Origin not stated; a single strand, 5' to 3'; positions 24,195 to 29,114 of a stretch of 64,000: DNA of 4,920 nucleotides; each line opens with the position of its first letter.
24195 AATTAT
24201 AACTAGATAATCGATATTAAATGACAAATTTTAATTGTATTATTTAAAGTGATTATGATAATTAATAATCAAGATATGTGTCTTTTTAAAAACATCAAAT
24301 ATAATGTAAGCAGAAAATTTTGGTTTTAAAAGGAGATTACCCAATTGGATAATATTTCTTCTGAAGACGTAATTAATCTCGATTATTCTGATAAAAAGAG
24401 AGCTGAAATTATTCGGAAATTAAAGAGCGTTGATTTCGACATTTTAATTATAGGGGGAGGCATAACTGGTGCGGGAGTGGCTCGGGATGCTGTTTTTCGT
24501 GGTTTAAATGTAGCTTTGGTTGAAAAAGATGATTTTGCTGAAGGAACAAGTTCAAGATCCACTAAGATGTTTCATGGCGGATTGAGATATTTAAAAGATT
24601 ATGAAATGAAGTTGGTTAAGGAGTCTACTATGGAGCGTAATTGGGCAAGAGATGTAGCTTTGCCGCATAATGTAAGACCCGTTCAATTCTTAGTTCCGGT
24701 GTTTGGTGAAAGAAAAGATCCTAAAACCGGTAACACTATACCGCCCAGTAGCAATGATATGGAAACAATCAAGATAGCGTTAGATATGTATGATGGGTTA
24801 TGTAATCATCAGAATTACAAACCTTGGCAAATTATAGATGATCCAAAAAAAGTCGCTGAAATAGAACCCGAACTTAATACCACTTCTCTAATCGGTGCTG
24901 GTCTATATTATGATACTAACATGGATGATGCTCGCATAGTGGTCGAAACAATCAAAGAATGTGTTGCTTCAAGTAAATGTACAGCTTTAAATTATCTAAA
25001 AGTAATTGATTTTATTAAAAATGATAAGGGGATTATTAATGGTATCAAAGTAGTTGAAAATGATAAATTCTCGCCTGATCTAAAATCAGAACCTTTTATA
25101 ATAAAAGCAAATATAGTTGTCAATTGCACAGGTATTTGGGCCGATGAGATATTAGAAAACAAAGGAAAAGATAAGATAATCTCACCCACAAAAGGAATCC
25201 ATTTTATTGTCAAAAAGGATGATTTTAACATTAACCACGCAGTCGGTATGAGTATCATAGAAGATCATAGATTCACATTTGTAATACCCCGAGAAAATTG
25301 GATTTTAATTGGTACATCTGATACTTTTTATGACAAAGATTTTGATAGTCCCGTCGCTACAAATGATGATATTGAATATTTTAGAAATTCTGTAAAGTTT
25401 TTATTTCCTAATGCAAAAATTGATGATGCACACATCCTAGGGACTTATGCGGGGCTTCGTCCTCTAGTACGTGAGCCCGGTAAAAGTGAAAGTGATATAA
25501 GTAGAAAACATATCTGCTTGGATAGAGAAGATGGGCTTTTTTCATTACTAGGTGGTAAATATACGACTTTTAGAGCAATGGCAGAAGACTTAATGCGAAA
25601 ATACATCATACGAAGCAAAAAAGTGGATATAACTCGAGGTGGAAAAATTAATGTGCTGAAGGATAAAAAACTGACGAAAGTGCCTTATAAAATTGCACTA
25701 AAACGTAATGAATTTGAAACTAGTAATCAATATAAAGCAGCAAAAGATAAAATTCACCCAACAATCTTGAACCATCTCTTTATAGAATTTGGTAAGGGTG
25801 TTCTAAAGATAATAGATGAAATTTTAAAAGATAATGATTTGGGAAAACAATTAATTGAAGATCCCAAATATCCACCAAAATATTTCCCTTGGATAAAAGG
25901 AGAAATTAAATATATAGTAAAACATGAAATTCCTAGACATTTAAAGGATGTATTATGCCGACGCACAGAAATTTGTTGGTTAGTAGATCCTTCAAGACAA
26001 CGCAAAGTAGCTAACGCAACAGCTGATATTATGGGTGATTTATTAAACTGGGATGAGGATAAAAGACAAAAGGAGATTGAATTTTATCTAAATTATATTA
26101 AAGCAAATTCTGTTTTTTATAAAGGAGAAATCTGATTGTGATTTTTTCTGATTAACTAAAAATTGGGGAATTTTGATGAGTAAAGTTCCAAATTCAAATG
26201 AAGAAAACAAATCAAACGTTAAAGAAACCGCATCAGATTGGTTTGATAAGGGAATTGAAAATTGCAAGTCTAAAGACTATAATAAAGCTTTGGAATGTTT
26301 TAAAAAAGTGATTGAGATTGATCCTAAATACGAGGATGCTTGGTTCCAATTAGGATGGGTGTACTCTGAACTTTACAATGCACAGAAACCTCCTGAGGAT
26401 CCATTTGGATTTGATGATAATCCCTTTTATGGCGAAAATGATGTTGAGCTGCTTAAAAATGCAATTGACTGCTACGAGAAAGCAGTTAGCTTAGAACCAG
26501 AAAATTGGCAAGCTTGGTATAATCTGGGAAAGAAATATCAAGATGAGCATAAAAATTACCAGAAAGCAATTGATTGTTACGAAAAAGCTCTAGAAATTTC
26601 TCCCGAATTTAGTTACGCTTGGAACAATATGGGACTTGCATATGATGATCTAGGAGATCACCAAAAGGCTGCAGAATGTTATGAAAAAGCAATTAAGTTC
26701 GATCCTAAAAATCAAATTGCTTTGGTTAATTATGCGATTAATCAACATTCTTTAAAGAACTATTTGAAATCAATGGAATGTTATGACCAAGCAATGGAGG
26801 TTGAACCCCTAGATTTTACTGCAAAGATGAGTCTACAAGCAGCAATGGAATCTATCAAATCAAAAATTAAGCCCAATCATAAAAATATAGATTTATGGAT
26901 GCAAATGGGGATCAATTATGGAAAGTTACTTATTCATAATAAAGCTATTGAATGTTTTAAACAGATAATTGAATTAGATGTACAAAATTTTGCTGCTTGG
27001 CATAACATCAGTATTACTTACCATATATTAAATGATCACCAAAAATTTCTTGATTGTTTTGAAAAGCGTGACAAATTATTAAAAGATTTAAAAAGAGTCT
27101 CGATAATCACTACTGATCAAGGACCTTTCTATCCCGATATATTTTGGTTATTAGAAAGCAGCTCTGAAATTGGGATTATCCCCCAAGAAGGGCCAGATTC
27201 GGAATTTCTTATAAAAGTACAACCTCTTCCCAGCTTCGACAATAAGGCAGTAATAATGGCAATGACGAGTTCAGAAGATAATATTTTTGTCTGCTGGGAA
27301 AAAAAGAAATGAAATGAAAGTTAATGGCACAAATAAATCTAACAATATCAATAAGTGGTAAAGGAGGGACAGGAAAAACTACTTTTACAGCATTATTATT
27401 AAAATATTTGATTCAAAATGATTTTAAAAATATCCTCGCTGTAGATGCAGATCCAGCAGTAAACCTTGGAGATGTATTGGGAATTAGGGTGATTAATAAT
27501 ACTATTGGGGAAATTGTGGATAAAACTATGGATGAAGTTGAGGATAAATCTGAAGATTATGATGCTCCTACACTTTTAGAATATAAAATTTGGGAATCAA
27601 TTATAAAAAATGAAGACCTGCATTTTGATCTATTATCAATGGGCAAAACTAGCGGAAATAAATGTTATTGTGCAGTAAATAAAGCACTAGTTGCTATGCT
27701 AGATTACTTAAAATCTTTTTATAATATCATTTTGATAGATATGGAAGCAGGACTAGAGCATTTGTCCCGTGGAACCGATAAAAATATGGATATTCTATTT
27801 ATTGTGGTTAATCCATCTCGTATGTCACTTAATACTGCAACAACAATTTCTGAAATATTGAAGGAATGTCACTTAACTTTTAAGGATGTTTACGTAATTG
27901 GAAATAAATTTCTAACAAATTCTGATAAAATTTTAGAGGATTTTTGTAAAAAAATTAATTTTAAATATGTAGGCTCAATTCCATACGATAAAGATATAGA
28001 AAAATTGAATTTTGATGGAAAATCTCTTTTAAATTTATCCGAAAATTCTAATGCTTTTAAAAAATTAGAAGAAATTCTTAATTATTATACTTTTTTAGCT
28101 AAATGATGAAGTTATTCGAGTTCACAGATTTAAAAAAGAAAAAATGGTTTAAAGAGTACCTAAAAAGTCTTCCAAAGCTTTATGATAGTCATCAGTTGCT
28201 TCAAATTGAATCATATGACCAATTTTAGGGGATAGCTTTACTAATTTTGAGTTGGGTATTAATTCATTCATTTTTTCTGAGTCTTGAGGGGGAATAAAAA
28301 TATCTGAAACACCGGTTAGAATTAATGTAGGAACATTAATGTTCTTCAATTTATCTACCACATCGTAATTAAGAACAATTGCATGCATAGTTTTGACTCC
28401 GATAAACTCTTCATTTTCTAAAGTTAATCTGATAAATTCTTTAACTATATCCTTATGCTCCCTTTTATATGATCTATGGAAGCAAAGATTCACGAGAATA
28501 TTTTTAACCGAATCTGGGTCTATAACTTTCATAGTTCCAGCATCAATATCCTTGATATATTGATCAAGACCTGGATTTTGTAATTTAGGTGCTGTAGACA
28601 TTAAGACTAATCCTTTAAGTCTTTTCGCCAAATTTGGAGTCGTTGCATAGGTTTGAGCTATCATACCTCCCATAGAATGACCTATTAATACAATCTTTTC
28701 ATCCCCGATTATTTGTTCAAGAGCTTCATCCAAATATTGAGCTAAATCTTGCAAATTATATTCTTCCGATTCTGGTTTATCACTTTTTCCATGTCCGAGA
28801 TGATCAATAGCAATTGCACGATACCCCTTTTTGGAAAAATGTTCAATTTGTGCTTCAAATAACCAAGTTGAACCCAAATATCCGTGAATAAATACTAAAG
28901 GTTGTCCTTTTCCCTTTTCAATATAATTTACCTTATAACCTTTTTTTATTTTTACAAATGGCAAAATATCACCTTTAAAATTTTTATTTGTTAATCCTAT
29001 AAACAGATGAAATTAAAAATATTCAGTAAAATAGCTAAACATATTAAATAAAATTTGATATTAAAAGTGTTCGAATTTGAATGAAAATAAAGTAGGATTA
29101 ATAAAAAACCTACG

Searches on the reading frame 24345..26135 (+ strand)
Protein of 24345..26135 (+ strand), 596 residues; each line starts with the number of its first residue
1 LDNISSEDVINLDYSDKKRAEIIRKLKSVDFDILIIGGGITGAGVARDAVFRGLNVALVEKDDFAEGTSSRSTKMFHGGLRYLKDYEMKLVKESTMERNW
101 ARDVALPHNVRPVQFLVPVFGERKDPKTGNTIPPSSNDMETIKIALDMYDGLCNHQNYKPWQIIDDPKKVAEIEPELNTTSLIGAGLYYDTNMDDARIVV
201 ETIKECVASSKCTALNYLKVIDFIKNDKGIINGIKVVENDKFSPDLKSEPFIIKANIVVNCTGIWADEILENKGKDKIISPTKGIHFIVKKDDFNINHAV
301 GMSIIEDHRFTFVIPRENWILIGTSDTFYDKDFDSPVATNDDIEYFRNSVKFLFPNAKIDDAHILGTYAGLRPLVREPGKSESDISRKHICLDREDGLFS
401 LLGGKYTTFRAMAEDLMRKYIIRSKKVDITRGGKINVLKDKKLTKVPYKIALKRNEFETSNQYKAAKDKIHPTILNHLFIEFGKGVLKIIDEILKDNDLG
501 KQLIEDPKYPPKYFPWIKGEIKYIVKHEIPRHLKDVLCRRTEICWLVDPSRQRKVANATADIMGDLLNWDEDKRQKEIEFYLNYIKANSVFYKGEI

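Call 17: search_protein_families(library=pfam, proteins=[window:24345-26135:+], max_evalue=0.001)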
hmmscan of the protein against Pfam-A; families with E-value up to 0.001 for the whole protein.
window:24345-26135:+ (596 aa): 3 families
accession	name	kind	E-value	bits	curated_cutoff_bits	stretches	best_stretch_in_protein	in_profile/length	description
PF01266.30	DAO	-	8.6e-46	157.5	27.9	1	32-376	1-314/353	FAD dependent oxidoreductase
PF16901.10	DAO_C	-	2.5e-16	60.1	31.4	1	459-574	26-126/126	C-terminal domain of alpha-glycerophosphate oxidase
PF12831.13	FAD_oxidored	-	0.00029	20.7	27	0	32-73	1-42/416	FAD dependent oxidoreductase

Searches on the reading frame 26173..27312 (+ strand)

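Call 17: search_protein_families(library=pfam, proteins=[window:26173-27312:+], max_evalue=0.001)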
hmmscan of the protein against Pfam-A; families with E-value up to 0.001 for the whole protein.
window:26173-27312:+ (379 aa): 25 families
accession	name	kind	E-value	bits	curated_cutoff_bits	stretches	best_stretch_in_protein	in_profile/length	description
PF00515.34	TPR_1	-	6.6e-41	136.9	27.8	3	148-180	2-34/34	Tetratricopeptide repeat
PF07719.23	TPR_2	-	1.7e-36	121.7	27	3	148-180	2-34/34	Tetratricopeptide repeat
PF13414.12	TPR_11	-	8.6e-35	118.6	26.8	4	32-65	6-39/42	TPR repeat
PF13181.12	TPR_8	-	7.3e-34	113.5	25.7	2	149-180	3-34/34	Tetratricopeptide repeat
PF13431.12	TPR_17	-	4.8e-32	108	24.4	3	135-166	1-32/34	Tetratricopeptide repeat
PF13424.12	TPR_12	-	2.1e-19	69.9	30.1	0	149-177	47-75/77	Tetratricopeptide repeat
PF13428.12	TPR_14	-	1.1e-18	66.3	23.5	0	149-188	3-42/44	Tetratricopeptide repeat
PF01239.28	PPTA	-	1.2e-17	62.9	29.5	1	36-66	1-31/32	Protein prenyltransferase alpha subunit repeat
PF14559.12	TPR_19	-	1.2e-16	61.2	25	1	126-180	4-58/68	Tetratricopeptide repeat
PF13432.12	TPR_16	-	1.1e-14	54.9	32.7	2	127-180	11-64/65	Tetratricopeptide repeat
PF13371.12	TPR_9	-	6.4e-14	52.2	35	1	127-183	9-65/73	Tetratricopeptide repeat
PF13176.12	TPR_7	-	1.6e-11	43.8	27.9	0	149-180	1-34/36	Tetratricopeptide repeat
PF13174.12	TPR_6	-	2.1e-11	44.1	26.3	0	152-179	5-32/33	Tetratricopeptide repeat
PF23914.1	TPR_CcmH_CycH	-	2.2e-11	44.3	42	1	108-208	46-148/158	Cytochrome c-type biogenesis protein H TPR domain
PF02259.29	FAT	-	5.5e-09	36.2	24.2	1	31-111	260-333/343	FAT domain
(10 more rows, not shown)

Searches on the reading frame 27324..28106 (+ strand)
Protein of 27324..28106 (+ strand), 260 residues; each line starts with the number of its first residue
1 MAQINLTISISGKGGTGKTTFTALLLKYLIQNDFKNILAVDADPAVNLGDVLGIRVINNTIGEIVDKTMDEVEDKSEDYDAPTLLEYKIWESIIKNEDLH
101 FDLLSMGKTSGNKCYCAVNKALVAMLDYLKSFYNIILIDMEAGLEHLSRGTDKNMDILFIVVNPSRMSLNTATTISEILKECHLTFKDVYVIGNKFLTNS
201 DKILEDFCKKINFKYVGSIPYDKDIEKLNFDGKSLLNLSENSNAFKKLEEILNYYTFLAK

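Call 17: search_protein_families(library=pfam, proteins=[window:27324-28106:+], max_evalue=0.001)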
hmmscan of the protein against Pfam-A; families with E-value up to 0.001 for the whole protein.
window:27324-28106:+ (260 aa): 6 families
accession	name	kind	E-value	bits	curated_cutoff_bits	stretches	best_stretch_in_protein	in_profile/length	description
PF01656.29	CbiA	-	4.9e-14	52.8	25.4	1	10-233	4-123/125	CobQ/CobB/MinD/ParA nucleotide binding domain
PF13614.12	AAA_31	-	8e-11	42.6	27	1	11-184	8-169/177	AAA domain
PF02374.21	ArsA_ATPase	-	9.7e-10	38.6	24.3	1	8-57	4-52/305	Anion-transporting ATPase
PF00142.24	Fer4_NifH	-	2.5e-08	34.2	25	0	156-251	142-240/271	4Fe-4S iron sulfur cluster binding proteins, NifH/frxC family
PF10609.15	ParA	-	1.1e-06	28.7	27.1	0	10-43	9-41/246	NUBPL iron-transfer P-loop NTPase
PF13479.12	AAA_24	-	0.00066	20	27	0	5-80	2-66/195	AAA domain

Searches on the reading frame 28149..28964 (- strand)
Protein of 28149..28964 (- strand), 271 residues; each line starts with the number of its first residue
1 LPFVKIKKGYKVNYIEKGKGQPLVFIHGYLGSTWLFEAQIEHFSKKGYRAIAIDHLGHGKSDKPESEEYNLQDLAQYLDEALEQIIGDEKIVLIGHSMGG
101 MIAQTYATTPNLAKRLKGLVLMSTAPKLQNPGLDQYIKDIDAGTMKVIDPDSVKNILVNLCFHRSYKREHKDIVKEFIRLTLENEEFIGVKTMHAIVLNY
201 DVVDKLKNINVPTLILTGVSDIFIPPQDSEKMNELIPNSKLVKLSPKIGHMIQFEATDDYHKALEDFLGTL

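Call 17: search_protein_families(library=pfam, proteins=[window:28149-28964:-], max_evalue=0.001)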
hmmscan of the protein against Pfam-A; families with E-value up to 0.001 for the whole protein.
window:28149-28964:- (271 aa): 20 families
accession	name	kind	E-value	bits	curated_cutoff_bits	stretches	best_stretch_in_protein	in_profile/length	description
PF00561.26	Abhydrolase_1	-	1.2e-37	130.4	25.8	1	22-256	2-244/245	alpha/beta hydrolase fold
PF12146.15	Hydrolase_4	-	3.9e-27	95.5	27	1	23-255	7-237/239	Serine aminopeptidase, S33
PF12697.13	Abhydrolase_6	-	5.9e-17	63.5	26.3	1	23-131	1-99/217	Alpha/beta hydrolase family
PF07819.20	PGAP1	-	1.2e-10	42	24.3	1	71-145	65-148/233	PGAP1-like alpha/beta domain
PF00975.26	Thioesterase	-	2.1e-09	38.4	26.4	1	22-109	2-86/226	Thioesterase domain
PF06342.18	DUF1057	-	7.2e-07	29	21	1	24-229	39-231/297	Alpha/beta hydrolase of unknown function (DUF1057)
PF12695.13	Abhydrolase_5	-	8.8e-07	29.3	27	1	80-127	48-92/164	Alpha/beta hydrolase family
PF20434.5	BD-FAE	-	1.2e-06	28.7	26.8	1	38-234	38-213/215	BD-FAE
PF03096.20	Ndr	-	2.1e-06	27.1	23.3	1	70-267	81-275/283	Ndr family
PF10230.15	LIDHydrolase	-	2.4e-06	28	27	1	45-240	30-249/262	Lipid-droplet associated hydrolase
PF06028.17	DUF915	-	8.1e-06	25.8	22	0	70-109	81-123/255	Alpha/beta hydrolase of unknown function (DUF915)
PF03959.19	FSH1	-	2.7e-05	24.4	21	0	60-243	74-194/211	Serine hydrolase (FSH1)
PF01674.24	Lipase_2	-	2.8e-05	24.2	20.3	1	21-105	2-91/219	Lipase (class 2)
PF00326.27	Peptidase_S9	-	6.8e-05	22.9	22.6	0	66-110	40-86/213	Prolyl oligopeptidase family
PF02230.22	Abhydrolase_2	-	9.4e-05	22.8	23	1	69-125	85-139/217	Phospholipase/Carboxylesterase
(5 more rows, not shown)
